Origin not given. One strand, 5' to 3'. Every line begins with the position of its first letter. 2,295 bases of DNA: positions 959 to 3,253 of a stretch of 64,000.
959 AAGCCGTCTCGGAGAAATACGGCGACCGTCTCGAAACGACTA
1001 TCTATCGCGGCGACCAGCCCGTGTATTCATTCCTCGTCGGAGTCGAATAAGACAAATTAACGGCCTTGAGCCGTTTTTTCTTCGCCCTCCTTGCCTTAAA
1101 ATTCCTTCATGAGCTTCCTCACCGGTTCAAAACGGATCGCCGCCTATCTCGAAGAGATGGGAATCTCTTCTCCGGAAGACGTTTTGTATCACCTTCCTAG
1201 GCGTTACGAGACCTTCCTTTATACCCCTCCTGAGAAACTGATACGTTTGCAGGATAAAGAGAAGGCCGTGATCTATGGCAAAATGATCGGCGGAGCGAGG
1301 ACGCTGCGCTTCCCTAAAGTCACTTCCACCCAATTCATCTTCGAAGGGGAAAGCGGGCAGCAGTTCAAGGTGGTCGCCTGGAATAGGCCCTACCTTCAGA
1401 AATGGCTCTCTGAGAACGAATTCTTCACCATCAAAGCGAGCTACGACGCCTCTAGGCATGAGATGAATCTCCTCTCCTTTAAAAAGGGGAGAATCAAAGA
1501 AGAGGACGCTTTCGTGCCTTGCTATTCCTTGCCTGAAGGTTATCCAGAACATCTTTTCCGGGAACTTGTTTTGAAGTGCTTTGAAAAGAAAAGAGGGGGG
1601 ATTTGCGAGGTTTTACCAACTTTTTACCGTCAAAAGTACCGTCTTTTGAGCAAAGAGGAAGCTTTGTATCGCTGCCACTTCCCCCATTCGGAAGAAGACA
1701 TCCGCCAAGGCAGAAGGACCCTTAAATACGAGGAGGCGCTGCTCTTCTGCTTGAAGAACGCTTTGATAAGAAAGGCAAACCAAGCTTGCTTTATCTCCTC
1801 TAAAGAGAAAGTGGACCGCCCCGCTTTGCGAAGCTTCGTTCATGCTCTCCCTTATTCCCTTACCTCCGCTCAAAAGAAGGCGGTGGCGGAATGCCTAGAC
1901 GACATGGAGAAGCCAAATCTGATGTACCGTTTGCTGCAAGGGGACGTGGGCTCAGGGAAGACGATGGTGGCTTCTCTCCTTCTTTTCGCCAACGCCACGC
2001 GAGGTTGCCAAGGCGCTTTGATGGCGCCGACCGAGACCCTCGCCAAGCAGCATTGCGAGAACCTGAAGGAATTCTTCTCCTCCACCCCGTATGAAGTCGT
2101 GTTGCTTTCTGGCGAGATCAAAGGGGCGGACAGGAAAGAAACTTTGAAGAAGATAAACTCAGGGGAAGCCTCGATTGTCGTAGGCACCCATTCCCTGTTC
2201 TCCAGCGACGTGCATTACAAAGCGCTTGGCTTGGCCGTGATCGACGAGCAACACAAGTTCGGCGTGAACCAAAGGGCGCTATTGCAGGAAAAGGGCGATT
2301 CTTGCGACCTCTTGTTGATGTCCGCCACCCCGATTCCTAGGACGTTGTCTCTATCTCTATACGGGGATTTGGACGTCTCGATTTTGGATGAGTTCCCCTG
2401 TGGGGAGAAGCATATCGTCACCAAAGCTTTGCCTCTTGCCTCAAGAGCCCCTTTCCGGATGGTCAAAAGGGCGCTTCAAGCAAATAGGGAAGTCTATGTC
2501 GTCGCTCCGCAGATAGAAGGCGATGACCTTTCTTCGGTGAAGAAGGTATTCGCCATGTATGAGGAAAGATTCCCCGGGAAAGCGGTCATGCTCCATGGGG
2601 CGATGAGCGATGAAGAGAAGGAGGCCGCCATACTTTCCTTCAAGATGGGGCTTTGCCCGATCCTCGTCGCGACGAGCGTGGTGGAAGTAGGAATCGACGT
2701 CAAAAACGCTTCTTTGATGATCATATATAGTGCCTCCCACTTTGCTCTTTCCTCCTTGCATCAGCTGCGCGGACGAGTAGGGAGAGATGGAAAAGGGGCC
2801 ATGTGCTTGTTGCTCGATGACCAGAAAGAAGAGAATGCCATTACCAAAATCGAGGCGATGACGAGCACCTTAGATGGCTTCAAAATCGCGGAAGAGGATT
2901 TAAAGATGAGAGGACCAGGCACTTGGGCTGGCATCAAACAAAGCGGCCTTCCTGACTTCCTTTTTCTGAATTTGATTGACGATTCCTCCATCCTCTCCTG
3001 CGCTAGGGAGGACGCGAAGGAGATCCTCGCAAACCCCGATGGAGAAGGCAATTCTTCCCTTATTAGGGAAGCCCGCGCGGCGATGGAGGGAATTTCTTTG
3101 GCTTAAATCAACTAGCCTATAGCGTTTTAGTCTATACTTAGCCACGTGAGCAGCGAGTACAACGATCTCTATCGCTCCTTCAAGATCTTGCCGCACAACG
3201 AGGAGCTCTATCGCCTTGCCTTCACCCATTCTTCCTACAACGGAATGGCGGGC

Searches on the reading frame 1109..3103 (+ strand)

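Call 53: search_protein_families(library=ncbifam, proteins=[window:1109-3103:+], max_evalue=1e-10)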
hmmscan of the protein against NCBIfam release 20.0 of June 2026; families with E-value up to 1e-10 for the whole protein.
window:1109-3103:+ (665 aa): 22 families
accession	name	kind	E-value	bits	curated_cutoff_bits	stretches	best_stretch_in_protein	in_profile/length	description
NF008165.0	PRK10917.1-3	equivalog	4.7e-198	659.9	711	1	9-645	19-665/692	ATP-dependent DNA helicase RecG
NF008168.0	PRK10917.2-2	equivalog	9.3e-188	626.1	718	1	10-642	123-765/795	ATP-dependent DNA helicase RecG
TIGR00643.1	recG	equivalog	4.6e-169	564.1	659.4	1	18-636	2-629/629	ATP-dependent DNA helicase RecG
NF008170.0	PRK10917.2-4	equivalog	6.6e-161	537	975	1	134-643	285-799/826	ATP-dependent DNA helicase RecG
NF008164.0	PRK10917.1-2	equivalog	6.6e-143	477.5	785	1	127-642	152-673/704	ATP-dependent DNA helicase RecG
NF008163.0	PRK10917.1-1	equivalog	1e-129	433.9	796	1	8-643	19-671/692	ATP-dependent DNA helicase RecG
NF008166.0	PRK10917.1-4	equivalog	1.9e-127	426.2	864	1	8-644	21-685/705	ATP-dependent DNA helicase RecG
NF008167.0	PRK10917.2-1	equivalog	1.4e-117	393.7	995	1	134-651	169-725/744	ATP-dependent DNA helicase RecG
TIGR00580.2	mfd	equivalog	6.5e-97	325.9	800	1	226-613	409-798/907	transcription-repair coupling factor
NF008169.0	PRK10917.2-3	equivalog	2.8e-78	264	555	1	13-638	10-605/610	ATP-dependent DNA helicase RecG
NF007966.0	PRK10689.1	equivalog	2.4e-63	214.3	1329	1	232-615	582-967/1148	transcription-repair coupling factor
NF010337.0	PRK13766.1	equivalog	1.7e-22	79.4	610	1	483-577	391-485/781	Hef nuclease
TIGR00595.1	priA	equivalog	4e-15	55.4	230.35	1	275-391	1-112/509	replication restart helicase PriA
NF004067.0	PRK05580.1-4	equivalog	6.2e-15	54.6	763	1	232-389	186-335/737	primosomal protein N'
NF008744.0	PRK11776.1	equivalog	6.7e-15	54.6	524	1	276-586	46-362/460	ATP-dependent RNA helicase DbpA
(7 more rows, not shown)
